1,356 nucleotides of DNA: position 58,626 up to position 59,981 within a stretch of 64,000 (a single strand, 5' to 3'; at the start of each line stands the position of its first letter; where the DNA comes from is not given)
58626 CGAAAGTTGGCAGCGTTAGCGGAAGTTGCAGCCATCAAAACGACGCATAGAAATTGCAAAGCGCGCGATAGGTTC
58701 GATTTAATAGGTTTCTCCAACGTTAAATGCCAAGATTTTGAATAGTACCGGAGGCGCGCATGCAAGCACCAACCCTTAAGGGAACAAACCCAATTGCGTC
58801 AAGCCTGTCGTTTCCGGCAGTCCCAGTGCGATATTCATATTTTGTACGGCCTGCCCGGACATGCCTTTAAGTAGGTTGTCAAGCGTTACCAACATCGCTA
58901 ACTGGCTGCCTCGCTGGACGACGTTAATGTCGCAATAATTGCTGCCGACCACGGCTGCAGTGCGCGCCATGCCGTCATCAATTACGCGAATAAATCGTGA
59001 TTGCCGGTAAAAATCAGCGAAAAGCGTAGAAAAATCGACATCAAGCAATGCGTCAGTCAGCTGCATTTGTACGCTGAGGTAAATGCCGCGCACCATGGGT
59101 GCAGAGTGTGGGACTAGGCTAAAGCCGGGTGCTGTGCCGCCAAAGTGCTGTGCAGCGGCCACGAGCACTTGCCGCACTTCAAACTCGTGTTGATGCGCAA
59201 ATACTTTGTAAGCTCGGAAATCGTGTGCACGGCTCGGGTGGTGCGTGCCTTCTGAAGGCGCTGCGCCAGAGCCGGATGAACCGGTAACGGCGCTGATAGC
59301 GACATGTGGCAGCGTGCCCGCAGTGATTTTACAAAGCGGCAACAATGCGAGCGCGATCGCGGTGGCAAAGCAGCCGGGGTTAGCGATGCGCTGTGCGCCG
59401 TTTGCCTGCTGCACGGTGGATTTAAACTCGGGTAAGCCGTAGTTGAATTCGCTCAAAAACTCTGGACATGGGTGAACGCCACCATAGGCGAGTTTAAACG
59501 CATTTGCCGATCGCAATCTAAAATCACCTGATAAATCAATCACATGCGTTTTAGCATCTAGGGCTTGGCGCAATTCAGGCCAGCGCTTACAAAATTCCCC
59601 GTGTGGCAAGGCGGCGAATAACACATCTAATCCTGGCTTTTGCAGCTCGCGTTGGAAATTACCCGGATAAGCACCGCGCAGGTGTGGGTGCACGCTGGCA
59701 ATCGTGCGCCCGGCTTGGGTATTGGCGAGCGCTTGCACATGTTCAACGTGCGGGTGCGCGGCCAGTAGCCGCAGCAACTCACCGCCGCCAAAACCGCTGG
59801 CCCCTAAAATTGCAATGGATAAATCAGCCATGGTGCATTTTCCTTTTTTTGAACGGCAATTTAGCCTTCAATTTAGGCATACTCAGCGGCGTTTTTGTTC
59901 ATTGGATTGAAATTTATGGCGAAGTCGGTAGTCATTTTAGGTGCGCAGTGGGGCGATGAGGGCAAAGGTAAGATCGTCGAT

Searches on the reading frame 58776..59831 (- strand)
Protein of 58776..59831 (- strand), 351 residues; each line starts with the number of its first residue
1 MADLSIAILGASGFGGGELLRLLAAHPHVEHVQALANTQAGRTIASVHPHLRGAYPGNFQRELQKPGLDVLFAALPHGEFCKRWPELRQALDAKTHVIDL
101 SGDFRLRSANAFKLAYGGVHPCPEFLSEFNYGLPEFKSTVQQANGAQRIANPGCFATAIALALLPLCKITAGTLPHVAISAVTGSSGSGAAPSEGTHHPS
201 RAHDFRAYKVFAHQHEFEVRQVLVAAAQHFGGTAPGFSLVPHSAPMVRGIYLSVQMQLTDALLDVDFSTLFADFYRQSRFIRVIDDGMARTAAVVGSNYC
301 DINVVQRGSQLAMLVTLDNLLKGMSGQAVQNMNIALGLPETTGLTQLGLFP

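Call 23: find_homologous_proteins(query=window:58776-59831:-, max_evalue=1e-50)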
Query window:58776-59831:- (351 aa): 3394 proteins with E <= 1e-50 among 8000 candidates; the best 120 are listed.
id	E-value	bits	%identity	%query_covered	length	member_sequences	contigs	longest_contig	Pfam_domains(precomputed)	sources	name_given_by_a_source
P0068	1.3e-232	789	100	100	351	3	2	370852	PF22698.2,PF02774.24,PF01118.31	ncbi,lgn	-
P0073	6.1e-191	652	82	100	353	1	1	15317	PF22698.2,PF02774.24,PF01118.31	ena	-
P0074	1.3e-176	605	77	100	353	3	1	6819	PF22698.2,PF02774.24,PF01118.31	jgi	-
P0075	1.4e-172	592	78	99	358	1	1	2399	PF22698.2,PF02774.24,PF01118.31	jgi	jgi:LysW-gamma-L-alpha-aminoadipyl-6-phosphate/LysW-L-glutamyl-5-phosphate reductase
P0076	2.7e-142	492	66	100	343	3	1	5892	PF22698.2,PF01118.31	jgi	jgi:LysW-gamma-L-alpha-aminoadipyl-6-phosphate/LysW-L-glutamyl-5-phosphate reductase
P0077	1.2e-122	428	61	99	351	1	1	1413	PF22698.2,PF02774.24,PF01118.31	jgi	jgi:LysW-gamma-L-alpha-aminoadipyl-6-phosphate/LysW-L-glutamyl-5-phosphate reductase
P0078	6.3e-118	412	59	99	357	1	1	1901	PF22698.2,PF02774.24,PF01118.31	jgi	jgi:LysW-gamma-L-alpha-aminoadipyl-6-phosphate/LysW-L-glutamyl-5-phosphate reductase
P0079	1.7e-117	411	57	99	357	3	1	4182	PF22698.2,PF02774.24,PF01118.31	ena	-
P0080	1.0e-115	405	58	98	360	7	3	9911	PF22698.2,PF02774.24,PF01118.31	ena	-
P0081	5.8e-115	402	57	99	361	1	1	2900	PF22698.2,PF02774.24,PF01118.31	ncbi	-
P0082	1.7e-114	401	56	100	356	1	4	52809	PF22698.2,PF02774.24,PF01118.31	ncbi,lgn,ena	-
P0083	6.2e-114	399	58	99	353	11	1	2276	PF22698.2,PF02774.24,PF01118.31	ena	-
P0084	8.7e-114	398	58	99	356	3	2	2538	PF22698.2,PF02774.24,PF01118.31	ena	-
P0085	2.9e-113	397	56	99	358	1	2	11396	PF22698.2,PF02774.24,PF01118.31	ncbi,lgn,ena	-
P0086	3.5e-113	396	55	99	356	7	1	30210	PF22698.2,PF02774.24,PF01118.31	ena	-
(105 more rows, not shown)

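Call 24: find_encoding_contigs(protein=P0073, flank=10000)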
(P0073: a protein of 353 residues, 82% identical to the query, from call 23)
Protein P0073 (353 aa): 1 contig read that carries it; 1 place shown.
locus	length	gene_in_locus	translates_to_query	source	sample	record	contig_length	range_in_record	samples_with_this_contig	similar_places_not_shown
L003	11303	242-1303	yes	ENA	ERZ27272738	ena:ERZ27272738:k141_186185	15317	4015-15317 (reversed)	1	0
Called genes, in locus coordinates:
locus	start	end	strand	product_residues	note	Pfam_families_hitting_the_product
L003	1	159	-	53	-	?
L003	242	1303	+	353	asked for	PF01118:Semialdhyde_dh, PF02774:Semialdhyde_dhC, PF22698:Semialdhyde_dhC_1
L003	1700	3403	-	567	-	PF28550:DUF8436, PF07992:Pyr_redox_2 (faint), PF01266:DAO (faint), PF01593:Amino_oxidase (faint), PF03486:HI0933_like (faint), PF21688:FAD-depend_C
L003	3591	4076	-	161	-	PF02130:YbeY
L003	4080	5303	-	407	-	PF02562:PhoH, PF13604:AAA_30 (faint), PF13245:AAA_19 (faint)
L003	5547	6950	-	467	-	PF00919:UPF0004, PF04055:Radical_SAM, PF01938:TRAM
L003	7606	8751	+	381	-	PF00285:Citrate_synt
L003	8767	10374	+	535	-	PF01039:Carboxyl_trans, PF03255:ACCA (weak)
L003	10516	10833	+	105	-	PF17761:DUF1016_N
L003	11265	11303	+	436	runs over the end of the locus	PF01938:TRAM (weak), PF05958:tRNA_U5-meth_tr, PF13847:Methyltransf_31 (weak), PF13649:Methyltransf_25 (weak)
